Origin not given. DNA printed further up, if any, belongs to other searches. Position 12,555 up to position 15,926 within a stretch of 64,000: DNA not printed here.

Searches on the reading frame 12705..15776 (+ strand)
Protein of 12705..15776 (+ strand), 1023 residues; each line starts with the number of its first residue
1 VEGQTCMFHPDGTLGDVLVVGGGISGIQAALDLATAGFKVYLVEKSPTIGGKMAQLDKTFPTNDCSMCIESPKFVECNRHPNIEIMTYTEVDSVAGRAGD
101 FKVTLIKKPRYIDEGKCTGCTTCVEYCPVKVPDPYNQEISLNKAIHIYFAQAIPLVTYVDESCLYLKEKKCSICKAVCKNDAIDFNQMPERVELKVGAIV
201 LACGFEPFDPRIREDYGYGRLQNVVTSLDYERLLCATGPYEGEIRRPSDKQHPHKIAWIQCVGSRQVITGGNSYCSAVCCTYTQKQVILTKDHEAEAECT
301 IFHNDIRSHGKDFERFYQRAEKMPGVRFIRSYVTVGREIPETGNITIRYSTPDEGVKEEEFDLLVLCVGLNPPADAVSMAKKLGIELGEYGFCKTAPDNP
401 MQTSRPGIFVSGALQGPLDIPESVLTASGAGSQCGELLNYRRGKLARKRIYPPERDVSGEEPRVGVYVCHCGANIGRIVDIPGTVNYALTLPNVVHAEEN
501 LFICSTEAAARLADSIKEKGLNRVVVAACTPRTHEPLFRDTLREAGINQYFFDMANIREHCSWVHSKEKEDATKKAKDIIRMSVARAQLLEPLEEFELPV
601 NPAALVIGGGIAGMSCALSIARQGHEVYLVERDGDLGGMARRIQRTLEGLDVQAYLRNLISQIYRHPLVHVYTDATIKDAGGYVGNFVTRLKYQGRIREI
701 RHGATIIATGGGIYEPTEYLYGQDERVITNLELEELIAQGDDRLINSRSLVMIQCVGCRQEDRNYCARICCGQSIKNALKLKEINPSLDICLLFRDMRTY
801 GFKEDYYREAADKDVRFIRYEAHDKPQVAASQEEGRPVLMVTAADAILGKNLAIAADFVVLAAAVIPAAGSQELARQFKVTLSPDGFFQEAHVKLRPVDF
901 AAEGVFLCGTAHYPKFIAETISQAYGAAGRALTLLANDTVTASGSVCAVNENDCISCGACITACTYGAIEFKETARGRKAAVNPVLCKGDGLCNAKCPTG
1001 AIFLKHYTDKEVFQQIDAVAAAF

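Call 9: search_protein_families(library=pfam, proteins=[window:12705-15776:+], max_evalue=0.00001)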
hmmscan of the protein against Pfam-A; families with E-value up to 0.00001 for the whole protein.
window:12705-15776:+ (1023 aa): 16 families
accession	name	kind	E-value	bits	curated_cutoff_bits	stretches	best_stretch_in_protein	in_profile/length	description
PF07992.20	Pyr_redox_2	-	1.7e-27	97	26.1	2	16-430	2-290/291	Pyridine nucleotide-disulphide oxidoreductase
PF12831.13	FAD_oxidored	-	2.5e-20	73.6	27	2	16-54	1-39/416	FAD dependent oxidoreductase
PF13450.12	NAD_binding_8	-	2.1e-17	63.6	21.9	2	606-650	1-43/68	NAD(P)-binding Rossmann-like domain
PF01266.30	DAO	-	8.9e-15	55.5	27.9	2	605-639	3-38/353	FAD dependent oxidoreductase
PF00890.30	FAD_binding_2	-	9.8e-14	51.8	20.4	2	16-53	1-38/414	FAD binding domain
PF00037.32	Fer4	-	1.4e-13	50.4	21.1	0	111-131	2-22/24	4Fe-4S binding domain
PF00070.33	Pyr_redox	-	5.8e-12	46.4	22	0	604-659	2-62/82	Pyridine nucleotide-disulphide oxidoreductase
PF12838.12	Fer4_7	-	1.7e-11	44.9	27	1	954-1001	2-52/52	4Fe-4S dicluster domain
PF13738.12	Pyr_redox_3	-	8.9e-11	42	30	0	15-55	165-205/305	Pyridine nucleotide-disulphide oxidoreductase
PF01134.28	GIDA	-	1.4e-10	41.3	22.1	0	16-48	1-29/391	Glucose inhibited division protein A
PF03486.20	HI0933_like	-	1.7e-10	41.2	50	0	16-54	2-40/244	HI0933-like protein Rossmann domain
PF01946.23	Thi4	-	6.8e-08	32.5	26.2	0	16-54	19-58/235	Thi4 family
PF01593.30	Amino_oxidase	-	2.2e-07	31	19.8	0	24-54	1-31/443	Flavin containing amine oxidoreductase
PF01494.25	FAD_binding_3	-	3.3e-07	30.3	22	0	16-47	3-34/349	FAD binding domain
PF14697.11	Fer4_21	-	5.4e-07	30.1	35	1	948-1002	2-57/59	4Fe-4S dicluster domain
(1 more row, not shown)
